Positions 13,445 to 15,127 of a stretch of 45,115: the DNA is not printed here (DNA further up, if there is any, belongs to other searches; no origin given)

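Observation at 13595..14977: Non-pyrrolysine homologue of monomethylamine methyltransferase MtmB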

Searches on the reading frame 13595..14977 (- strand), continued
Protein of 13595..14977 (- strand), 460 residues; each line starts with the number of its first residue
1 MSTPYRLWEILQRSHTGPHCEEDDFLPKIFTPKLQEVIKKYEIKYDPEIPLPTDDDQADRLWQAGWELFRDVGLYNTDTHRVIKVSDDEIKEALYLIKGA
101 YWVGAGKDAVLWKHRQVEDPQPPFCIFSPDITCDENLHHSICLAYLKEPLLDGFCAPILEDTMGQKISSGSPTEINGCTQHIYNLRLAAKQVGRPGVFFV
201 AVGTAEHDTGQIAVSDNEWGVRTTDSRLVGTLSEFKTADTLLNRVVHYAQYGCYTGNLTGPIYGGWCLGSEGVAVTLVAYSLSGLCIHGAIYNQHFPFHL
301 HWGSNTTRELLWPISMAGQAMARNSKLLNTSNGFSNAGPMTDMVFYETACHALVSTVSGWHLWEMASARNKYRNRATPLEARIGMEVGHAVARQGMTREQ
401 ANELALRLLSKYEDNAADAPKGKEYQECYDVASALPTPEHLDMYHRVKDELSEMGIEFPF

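Call 49: search_protein_families(library=pfam, proteins=[L157:3081-4247:+, L117:7712-8347:-, L127:7349-8119:+, L105:2611-4671:-, L107:9527-11398:+, L146:8873-9805:+, L130:9549-10619:+, L146:4742-6436:+, L119:5934-7490:+, L134:7056-8783:+], max_evalue=0.001)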
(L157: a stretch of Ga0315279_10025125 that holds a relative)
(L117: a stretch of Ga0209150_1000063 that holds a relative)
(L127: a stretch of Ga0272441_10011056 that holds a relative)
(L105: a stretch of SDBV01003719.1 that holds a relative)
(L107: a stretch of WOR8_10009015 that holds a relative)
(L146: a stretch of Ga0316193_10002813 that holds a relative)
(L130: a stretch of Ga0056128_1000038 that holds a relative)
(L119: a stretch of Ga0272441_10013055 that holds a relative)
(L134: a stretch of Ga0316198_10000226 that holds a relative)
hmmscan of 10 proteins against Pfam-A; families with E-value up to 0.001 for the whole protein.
L157:3081-4247:+ (389 aa): 5 families
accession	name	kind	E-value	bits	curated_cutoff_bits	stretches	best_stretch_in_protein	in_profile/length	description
PF00155.27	Aminotran_1_2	-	7.7e-66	223.2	19.7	1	31-381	2-361/361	Aminotransferase class I and II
PF00266.25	Aminotran_5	-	4.2e-08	33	21.5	1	86-203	56-175/371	Aminotransferase class-V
PF01041.23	DegT_DnrJ_EryC1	-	6.1e-08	32.7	19.8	1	103-203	51-145/360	DegT/DnrJ/EryC1/StrS aminotransferase family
PF12897.13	Asp_aminotransf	-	0.00016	21.1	27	1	116-351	125-370/421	Aspartate amino-transferase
PF01053.26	Cys_Met_Meta_PP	-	0.00084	18.4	27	0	102-205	78-175/381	Cys/Met metabolism PLP-dependent enzyme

L117:7712-8347:- (212 aa): 2 families
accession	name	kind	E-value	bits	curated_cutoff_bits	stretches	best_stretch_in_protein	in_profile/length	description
PF07729.17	FCD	-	2.2e-22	80.2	24.3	1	74-201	1-124/125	FCD domain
PF00392.27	GntR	-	8.7e-12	45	27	1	3-62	2-62/64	Bacterial regulatory proteins, gntR family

L127:7349-8119:+ (257 aa): 5 families
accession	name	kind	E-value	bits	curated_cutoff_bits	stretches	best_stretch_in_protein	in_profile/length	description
PF01614.24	IclR_C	-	1.5e-55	187.9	24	1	77-245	5-173/174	Bacterial transcriptional regulator IclR C-terminal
PF09339.16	HTH_IclR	-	4.9e-14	52.3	22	1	6-56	1-51/52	IclR helix-turn-helix domain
PF01047.28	MarR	-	3e-05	24.3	24.6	1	20-55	14-49/59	MarR family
PF25212.1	HVO_A0114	-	7.2e-05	23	27.6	1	8-60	22-73/84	HVO_A0114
PF12802.13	MarR_2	-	9.2e-05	23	27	1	17-55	13-52/61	MarR family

L105:2611-4671:- (687 aa): 5 families
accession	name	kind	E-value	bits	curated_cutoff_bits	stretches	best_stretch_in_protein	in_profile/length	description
PF13549.11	ATP-grasp_5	-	3.7e-59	200.2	27.6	1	481-687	11-221/221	ATP-grasp domain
PF13607.11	Succ_CoA_lig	-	3.2e-55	186.1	27.4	1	157-292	1-136/138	Succinyl-CoA ligase like flavodoxin domain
PF13380.12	CoA_binding_2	-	1.8e-16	61.1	22.8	1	17-142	2-115/116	CoA binding domain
PF19045.5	Ligase_CoA_2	-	1.6e-07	31.9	23.7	1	306-447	2-148/162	Ligase-CoA domain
PF02629.25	CoA_binding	-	4.8e-05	24.5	22.3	1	18-108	6-97/97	CoA binding domain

L107:9527-11398:+ (624 aa): 3 families
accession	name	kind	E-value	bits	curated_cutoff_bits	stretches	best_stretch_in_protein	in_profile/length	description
PF00384.28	Molybdopterin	-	5.4e-39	134.6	24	1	66-448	1-322/353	Molybdopterin oxidoreductase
PF04879.21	Molybdop_Fe4S4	-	2.8e-16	59.7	22.7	1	11-63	3-55/55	Molybdopterin oxidoreductase Fe4S4 domain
PF01568.27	Molydop_binding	-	1.6e-07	31.8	26.8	1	572-623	1-52/110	Molydopterin dinucleotide binding domain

L146:8873-9805:+ (311 aa): 1 family
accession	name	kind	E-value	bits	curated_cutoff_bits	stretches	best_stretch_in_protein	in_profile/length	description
PF01208.23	URO-D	-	1.4e-37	130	23.9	1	3-311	3-324/346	Uroporphyrinogen decarboxylase (URO-D)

L130:9549-10619:+ (357 aa): 1 family
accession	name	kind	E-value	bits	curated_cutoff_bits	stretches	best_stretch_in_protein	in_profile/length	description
PF01208.23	URO-D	-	3.3e-43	148.5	23.9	1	8-350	4-344/346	Uroporphyrinogen decarboxylase (URO-D)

L146:4742-6436:+ (565 aa): 7 families
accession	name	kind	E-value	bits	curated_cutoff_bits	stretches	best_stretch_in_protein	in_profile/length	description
PF00890.30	FAD_binding_2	-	1.1e-33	117.6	20.4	1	12-246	1-251/414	FAD binding domain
PF01266.30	DAO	-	5.3e-11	43.1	27.9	1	12-202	1-203/353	FAD dependent oxidoreductase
PF07992.20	Pyr_redox_2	-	1.8e-10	41.1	26.1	0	12-51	2-42/291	Pyridine nucleotide-disulphide oxidoreductase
PF02910.25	Succ_DH_flav_C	-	3.5e-09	37.1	20.8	1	460-547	4-96/130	Fumarate reductase flavoprotein C-term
PF12831.13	FAD_oxidored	-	1.7e-08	34.6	27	1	12-202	1-145/416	FAD dependent oxidoreductase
PF03486.20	HI0933_like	-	1.8e-05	24.8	50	1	12-43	2-33/244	HI0933-like protein Rossmann domain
PF01134.28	GIDA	-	4.8e-05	23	22.1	1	12-64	1-29/391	Glucose inhibited division protein A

L119:5934-7490:+ (519 aa): 1 family
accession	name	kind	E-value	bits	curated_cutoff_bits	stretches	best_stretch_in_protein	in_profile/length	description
PF00496.27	SBP_bac_5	-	8.3e-92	308.6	32.4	1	86-437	5-366/368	Bacterial extracellular solute-binding proteins, family 5 Middle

L134:7056-8783:+ (576 aa): 3 families
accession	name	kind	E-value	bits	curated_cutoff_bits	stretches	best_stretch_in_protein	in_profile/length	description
PF17392.7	Urocanase_C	-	4.3e-88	294.3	23.6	1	369-563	1-195/196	Urocanase C-terminal domain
PF01175.24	Urocanase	-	3.7e-85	285.3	23.2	1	158-366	1-209/209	Urocanase Rossmann-like domain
PF17391.7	Urocanase_N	-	1.6e-57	193.2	23.2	1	29-155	1-127/127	Urocanase N-terminal domain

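Call 50: search_protein_families(library=pfam, proteins=[L111:7715-8152:+, L097:12546-13070:-, L151:3-461:+, L163:3403-3891:-, L150:2247-2879:-, L117:743-1330:-, L111:11813-12466:-, L146:3302-4306:-, L125:10727-11500:+, L118:350-1354:-], max_evalue=0.001)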
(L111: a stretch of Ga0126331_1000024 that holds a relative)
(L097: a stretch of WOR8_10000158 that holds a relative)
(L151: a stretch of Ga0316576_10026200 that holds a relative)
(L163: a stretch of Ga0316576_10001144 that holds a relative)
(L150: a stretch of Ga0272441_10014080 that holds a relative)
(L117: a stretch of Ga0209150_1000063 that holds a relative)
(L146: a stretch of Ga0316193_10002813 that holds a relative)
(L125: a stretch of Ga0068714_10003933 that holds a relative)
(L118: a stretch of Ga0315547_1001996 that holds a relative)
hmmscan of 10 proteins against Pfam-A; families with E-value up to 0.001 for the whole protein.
L111:7715-8152:+ (146 aa): 0 families

L097:12546-13070:- (175 aa): 0 families

L151:3-461:+ (153 aa): 0 families

L163:3403-3891:- (163 aa): 14 families
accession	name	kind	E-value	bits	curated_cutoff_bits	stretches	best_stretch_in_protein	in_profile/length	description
PF12837.12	Fer4_6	-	5.1e-15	55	25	1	78-98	2-22/24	4Fe-4S binding domain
PF12838.12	Fer4_7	-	1.5e-13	51.4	27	2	51-98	1-51/52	4Fe-4S dicluster domain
PF13247.11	Fer4_11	-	3.8e-13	49.9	26.2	1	47-133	5-98/100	4Fe-4S dicluster domain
PF12797.12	Fer4_2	-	1e-10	41.2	24.5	2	77-97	2-22/22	4Fe-4S binding domain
PF13187.11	Fer4_9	-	1.1e-10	41.8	27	2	10-68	1-51/52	4Fe-4S dicluster domain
PF13237.11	Fer4_10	-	2.8e-10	40.4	25.5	2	50-96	7-53/53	4Fe-4S dicluster domain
PF00037.32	Fer4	-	5.4e-09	35.9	21.1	2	79-98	2-21/24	4Fe-4S binding domain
PF14697.11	Fer4_21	-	1.5e-08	35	35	1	80-125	3-51/59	4Fe-4S dicluster domain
PF13484.11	Fer4_16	-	6.4e-06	27.3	30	0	85-103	2-20/66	4Fe-4S double cluster binding domain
PF25160.1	LdpA_Fe-S-bd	-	5.6e-05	23.3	27.6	1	60-101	9-44/49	LdpA Fe-S cluster-binding domain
PF13534.11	Fer4_17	-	9.5e-05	23.3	22.2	0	85-96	46-57/61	4Fe-4S dicluster domain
PF13183.11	Fer4_8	-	0.00013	22.9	27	0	8-67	2-67/68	4Fe-4S dicluster domain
PF12800.12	Fer4_4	-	0.00028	21.4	24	0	83-98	2-17/17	4Fe-4S binding domain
PF12798.12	Fer4_3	-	0.00064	20.8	27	0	85-98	1-14/15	4Fe-4S binding domain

L150:2247-2879:- (211 aa): 1 family
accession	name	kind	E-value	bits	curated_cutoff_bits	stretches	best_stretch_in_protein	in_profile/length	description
PF01558.24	POR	-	5.5e-24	85.7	27.4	1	23-204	1-173/173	Pyruvate ferredoxin/flavodoxin oxidoreductase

L117:743-1330:- (196 aa): 0 families

L111:11813-12466:- (218 aa): 0 families

L146:3302-4306:- (335 aa): 0 families

L125:10727-11500:+ (258 aa): 2 families
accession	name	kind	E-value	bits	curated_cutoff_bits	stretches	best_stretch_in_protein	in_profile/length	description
PF01546.33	Peptidase_M20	-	2.8e-24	86.6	24.6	1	76-196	1-117/206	Peptidase family M20/M25/M40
PF07687.19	M20_dimer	-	1.9e-07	31.4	21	1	190-257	6-73/107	Peptidase dimerisation domain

L118:350-1354:- (335 aa): 3 families
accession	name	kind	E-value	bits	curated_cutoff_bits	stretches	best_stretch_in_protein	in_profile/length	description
PF02826.25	2-Hacid_dh_C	-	1.3e-57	194.4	25.1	1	113-290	1-178/178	D-isomer specific 2-hydroxyacid dehydrogenase, NAD binding domain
PF00389.36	2-Hacid_dh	-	1.2e-22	80.5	24.6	1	23-322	16-134/134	D-isomer specific 2-hydroxyacid dehydrogenase, catalytic domain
PF03446.21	NAD_binding_2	-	0.00036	21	21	1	151-257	2-111/161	NAD binding domain of 6-phosphogluconate dehydrogenase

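Call 53: search_protein_families(library=ncbifam, proteins=[L157:3081-4247:+, L146:4742-6436:+, L007:11395-13257:+, L146:8873-9805:+, L130:9549-10619:+, L105:2611-4671:-, L107:9527-11398:+, L134:7056-8783:+], max_evalue=0.00001)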
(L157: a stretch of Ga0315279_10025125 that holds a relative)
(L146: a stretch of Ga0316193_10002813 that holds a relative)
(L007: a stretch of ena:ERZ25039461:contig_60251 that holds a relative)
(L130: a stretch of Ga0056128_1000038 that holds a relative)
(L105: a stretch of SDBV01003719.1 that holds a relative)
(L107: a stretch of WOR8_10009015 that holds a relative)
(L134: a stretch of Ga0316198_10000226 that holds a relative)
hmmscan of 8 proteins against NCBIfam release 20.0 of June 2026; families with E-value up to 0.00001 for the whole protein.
L157:3081-4247:+ (389 aa): 79 families (the best 25 are shown)
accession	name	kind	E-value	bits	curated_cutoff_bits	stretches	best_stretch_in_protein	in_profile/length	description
NF041364.1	GntC_guanitoxin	equivalog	1e-96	324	415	1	35-384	3-356/356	guanitoxin biosynthesis PLP-dependent (S)-gamma-hydroxy-L-arginine cyclodehydratase GntC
NF005817.0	PRK07683.1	equivalog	3.1e-89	299.4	575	1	7-387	5-383/387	aminotransferase A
NF005816.0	PRK07682.1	equivalog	2.4e-86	289.8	620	1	9-387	8-385/390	aminotransferase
NF004975.0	PRK06348.1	equivalog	1.9e-83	280.6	549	1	22-382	21-380/384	pyridoxal phosphate-dependent aminotransferase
NF041091.1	asp_aminotase_Arch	equivalog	2.6e-80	270.1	550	1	22-385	19-375/376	aspartate aminotransferase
NF004770.0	PRK06108.1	subfamily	9.7e-75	251.8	422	1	6-387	12-394/396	pyridoxal phosphate-dependent aminotransferase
NF006229.0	PRK08361.1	equivalog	9.3e-72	242.2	624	1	18-382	21-385/391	aspartate aminotransferase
NF006756.0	PRK09276.1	subfamily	1.5e-69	234.8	507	1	21-383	22-384/387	LL-diaminopimelate aminotransferase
NF006230.0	PRK08363.1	equivalog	2.3e-68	230.8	534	1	14-387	11-394/398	alanine aminotransferase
NF005732.0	PRK07550.1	equivalog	7e-67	226.1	366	1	23-384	24-387/389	aminotransferase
NF005588.0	PRK07309.1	equivalog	8.1e-67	225.8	576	1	7-387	7-388/391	pyridoxal phosphate-dependent aminotransferase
TIGR03540.1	DapC_direct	equivalog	1.6e-66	224.8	593.25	1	20-382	19-381/383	LL-diaminopimelate aminotransferase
NF004769.0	PRK06107.1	equivalog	1.7e-66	224.6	617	1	27-381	30-394/402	aspartate transaminase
NF005744.0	PRK07568.1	subfamily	4.5e-66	223.3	389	1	25-378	25-383/398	pyridoxal phosphate-dependent aminotransferase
NF005855.0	PRK07777.1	equivalog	2.1e-60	205.1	553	1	30-386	28-389/391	pyridoxal phosphate-dependent aminotransferase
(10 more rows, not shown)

L146:4742-6436:+ (565 aa): 41 families (the best 25 are shown)
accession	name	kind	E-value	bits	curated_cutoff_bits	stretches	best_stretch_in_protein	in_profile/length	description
NF006131.0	PRK08275.1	equivalog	3.3e-72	243.6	587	1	5-558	5-546/577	fumarate reductase/succinate dehydrogenase flavoprotein subunit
NF005331.0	PRK06854.1-2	equivalog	1.2e-59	202.2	557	1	4-558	3-545/563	adenylyl-sulfate reductase subunit alpha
NF010374.0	PRK13800.1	equivalog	2.5e-52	178.3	1196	1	7-553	10-544/898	fumarate reductase/succinate dehydrogenase flavoprotein subunit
NF004900.0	PRK06263.1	equivalog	3.7e-44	151.2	718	2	9-246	6-232/546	fumarate reductase (CoM/CoB) subunit TfrA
TIGR01812.1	sdhA_frdA_Gneg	subfamily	1.5e-39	135.9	567.3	2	12-245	1-224/568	succinate dehydrogenase or fumarate reductase, flavoprotein subunit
TIGR02061.1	aprA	equivalog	9e-32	110.3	641.75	1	12-251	1-241/616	adenylyl-sulfate reductase subunit alpha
NF004613.0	PRK05945.1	equivalog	2.5e-30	105.6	824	2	11-246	4-231/575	succinate dehydrogenase/fumarate reductase flavoprotein subunit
NF004724.0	PRK06069.1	subfamily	5.2e-30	104.2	826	2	10-246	5-234/577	succinate dehydrogenase/fumarate reductase flavoprotein subunit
TIGR00551.1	nadB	equivalog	4e-29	101.7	452.75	1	10-245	2-222/489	L-aspartate oxidase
NF005867.0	PRK07804.1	equivalog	8.4e-29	100.2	639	2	8-246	16-246/548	L-aspartate oxidase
NF006686.0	PRK09231.1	equivalog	9.2e-29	100.4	854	2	10-246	5-231/598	fumarate reductase (quinol) flavoprotein subunit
TIGR01816.1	sdhA_forward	equivalog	3.9e-28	97.9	727.35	2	9-246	1-234/584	succinate dehydrogenase flavoprotein subunit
NF005866.0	PRK07803.1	equivalog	1.9e-27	95.7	819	2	157-246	165-247/631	fumarate reductase/succinate dehydrogenase flavoprotein subunit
TIGR01176.1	fum_red_Fp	equivalog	5.7e-27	94.6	932.7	2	10-246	3-229/580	fumarate reductase (quinol) flavoprotein subunit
NF006567.0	PRK09077.1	equivalog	4e-24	84.7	629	2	7-245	5-240/537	L-aspartate oxidase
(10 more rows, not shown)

L007:11395-13257:+ (620 aa): 14 families
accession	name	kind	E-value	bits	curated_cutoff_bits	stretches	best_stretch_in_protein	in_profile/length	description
TIGR03336.1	IOR_alpha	equivalog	1.2e-168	562.1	650.9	1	2-615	2-595/595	indolepyruvate ferredoxin oxidoreductase subunit alpha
NF009589.0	PRK13030.1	subfamily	2.7e-27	94.9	816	1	96-579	144-654/1170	indolepyruvate ferredoxin oxidoreductase family protein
NF009588.0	PRK13029.1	subfamily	1.4e-17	62.9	952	2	360-600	449-692/1196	indolepyruvate ferredoxin oxidoreductase family protein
TIGR03710.1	OAFO_sf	subfamily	1.7e-15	56.6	482.75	1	3-176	194-371/561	2-oxoacid:acceptor oxidoreductase subunit alpha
NF006412.0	PRK08659.1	equivalog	4.1e-12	46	411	1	3-175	6-182/378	2-oxoacid:acceptor oxidoreductase subunit alpha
TIGR02177.1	PorB_KorB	subfamily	7.8e-10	38.7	261.9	1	366-542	2-183/286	2-oxoacid:acceptor oxidoreductase, beta subunit, pyruvate/2-ketoisovalerate family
NF008820.0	PRK11866.1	equivalog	1.2e-09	38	402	1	361-505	12-154/287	2-oxoacid ferredoxin oxidoreductase subunit beta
NF005507.0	PRK07119.1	subfamily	3e-08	32.9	399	1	3-174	5-180/352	3-methyl-2-oxobutanoate dehydrogenase subunit VorB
NF041171.1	Oxoac_fdxbeta_Archa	equivalog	1e-07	31.6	423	1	366-506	4-143/296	2-oxoacid:ferredoxin oxidoreductase subunit beta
NF045790.1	OxalOxreddelta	equivalog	9.8e-07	28.2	230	1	526-618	224-309/316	oxalate oxidoreductase subunit delta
TIGR02700.1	flavo_MJ0208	hypoth_equivalog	1.2e-06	28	251.35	1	554-617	137-196/234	dihydromethanopterin reductase (acceptor)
TIGR02179.1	PorD_KorD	subfamily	1.3e-06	28.4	60.05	1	562-619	22-76/78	2-oxoacid:acceptor oxidoreductase, delta subunit, pyruvate/2-ketoisovalerate family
NF008821.0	PRK11869.1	equivalog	1.6e-06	27.3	438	1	363-547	12-201/286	2-oxoacid ferredoxin oxidoreductase subunit beta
NF006232.0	PRK08366.1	equivalog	2.5e-06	26.4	646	1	3-84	8-89/394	2-ketoisovalerate ferredoxin oxidoreductase subunit alpha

L146:8873-9805:+ (311 aa): 5 families
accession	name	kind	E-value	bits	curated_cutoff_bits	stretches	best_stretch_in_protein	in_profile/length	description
TIGR01463.1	mtaA_cmuA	subfamily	3.1e-30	105.6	235.4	1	39-266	45-274/340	MtaA/CmuA family methyltransferase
NF004889.0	PRK06252.1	subfamily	1e-29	103.6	244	1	41-276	48-281/340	methylcobalamin:coenzyme M methyltransferase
NF040654.1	MtaA_Meth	equivalog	1.5e-25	89.9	400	1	41-282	45-275/337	methylcobamide:CoM methyltransferase MtaA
NF041608.1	methylcob_mtaseMtbA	equivalog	6.8e-21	74.7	600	1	42-258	49-266/339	methylcobamide:CoM methyltransferase MtbA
TIGR01464.1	hemE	equivalog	2.9e-08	33.1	302.95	1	39-308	42-314/338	uroporphyrinogen decarboxylase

L130:9549-10619:+ (357 aa): 5 families
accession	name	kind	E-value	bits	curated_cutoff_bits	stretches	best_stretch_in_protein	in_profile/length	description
NF004889.0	PRK06252.1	subfamily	1.2e-32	113.2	244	1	82-354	81-338/340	methylcobalamin:coenzyme M methyltransferase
TIGR01463.1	mtaA_cmuA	subfamily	1.7e-29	103.2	235.4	1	35-349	35-335/340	MtaA/CmuA family methyltransferase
NF040654.1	MtaA_Meth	equivalog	1.4e-25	90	400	1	95-352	89-335/337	methylcobamide:CoM methyltransferase MtaA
NF041608.1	methylcob_mtaseMtbA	equivalog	2e-18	66.6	600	1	138-350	136-335/339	methylcobamide:CoM methyltransferase MtbA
TIGR01464.1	hemE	equivalog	3.9e-08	32.7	302.95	1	212-345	204-332/338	uroporphyrinogen decarboxylase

L105:2611-4671:- (687 aa): 6 families
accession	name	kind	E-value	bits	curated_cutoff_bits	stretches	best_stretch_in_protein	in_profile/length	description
NF045494.1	AcCoALig_Archglob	equivalog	5.1e-135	451.4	1200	2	7-454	216-663/665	acetate--CoA ligase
NF045493.1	HydDutCoALig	equivalog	3.7e-134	448.9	1300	1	11-687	5-698/698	4-hydroxybutyrate--CoA ligase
TIGR02717.1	AcCoA-syn-alpha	equivalog_domain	5.8e-132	440.5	567.15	1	9-453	1-446/447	acetate--CoA ligase alpha subunit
NF045492.1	HydPropCoALig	equivalog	2.5e-129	432.7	1300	2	3-438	242-681/700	3-hydroxypropionate--CoA ligase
TIGR01019.1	sucCoAalpha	subfamily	2.6e-11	43.4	353.2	1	72-250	61-238/286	succinate--CoA ligase subunit alpha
NF004230.0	PRK05678.1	equivalog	3.7e-11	42.8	336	1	71-249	62-239/291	succinate--CoA ligase subunit alpha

L107:9527-11398:+ (624 aa): 27 families (the best 25 are shown)
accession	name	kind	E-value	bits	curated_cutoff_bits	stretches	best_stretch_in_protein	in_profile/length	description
TIGR01591.1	Fdh-alpha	equivalog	5.2e-97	325.5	666.25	1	14-623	1-615/672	formate dehydrogenase subunit alpha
NF012032.0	PRK15488.1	equivalog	5.2e-75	252.9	694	1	11-495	43-541/759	thiosulfate reductase PhsA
NF047855.1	AssmNtatRedNasC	equivalog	3.1e-67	227.4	1100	2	9-324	18-337/708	assimilatory nitrate reductase catalytic subunit NasC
TIGR02166.1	dmsA_ynfE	subfamily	1.1e-50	172.5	777.7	2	18-254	52-304/794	DMSO/selenate family reductase complex A subunit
TIGR03479.1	DMSO_red_II_alp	subfamily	2.4e-42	145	984.75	1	14-245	61-303/913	molybdopterin-dependent oxidoreductase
TIGR01553.1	formate-DH-alph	equivalog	9.3e-38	129.6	814.2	2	165-247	220-302/1009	formate dehydrogenase-N subunit alpha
TIGR00509.1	bisC_fam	subfamily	1.2e-35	122.9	1017.55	2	66-328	58-342/772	molybdopterin guanine dinucleotide-containing S/N-oxide reductase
NF041783.2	mnquin_red_QrcB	equivalog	9.5e-35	119.9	440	2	9-331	50-367/695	menaquinone reductase molybdopterin-binding-like subunit QrcB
NF041513.1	formate_DH_Act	exception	1e-34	119.6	1400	2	9-101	40-133/1067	formate dehydrogenase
NF041884.1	selenate_YnfF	exception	8.7e-33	113.2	1650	1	17-442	52-515/798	selenate/tellurate reductase subunit YnfF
NF041323.1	Nitr_red_NasA_Halo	equivalog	2.2e-31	109.1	1000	1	18-325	2-307/673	assimilatory nitrate reductase NasA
NF041885.1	selenate_YnfE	exception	6.2e-30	103.7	1675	1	17-442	55-522/805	selenate/tellurate reductase subunit YnfE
NF010055.0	PRK13532.1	equivalog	8e-30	103.7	904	1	15-247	46-289/830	nitrate reductase catalytic subunit NapA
TIGR01706.1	NAPA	equivalog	9.5e-29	100.3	930.55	1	15-247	46-289/830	periplasmic nitrate reductase subunit alpha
NF011566.1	PRK14990.1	exception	1.7e-27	95.8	1600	1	17-623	65-744/814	dimethylsulfoxide reductase subunit A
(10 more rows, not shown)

L134:7056-8783:+ (576 aa): 3 families
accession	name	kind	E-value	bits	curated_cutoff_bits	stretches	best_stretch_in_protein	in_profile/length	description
TIGR01228.2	hutU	equivalog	4.4e-271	900.3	375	1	28-571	2-545/545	urocanate hydratase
NF058531.1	CH3_S_urocan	exception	7.7e-206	684.6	880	1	27-567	1-534/535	S-methyl thiourocanate hydratase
NF058530.1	thiouroc_hyd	equivalog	1.1e-191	638.2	930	1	37-568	2-531/535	thiourocanate hydratase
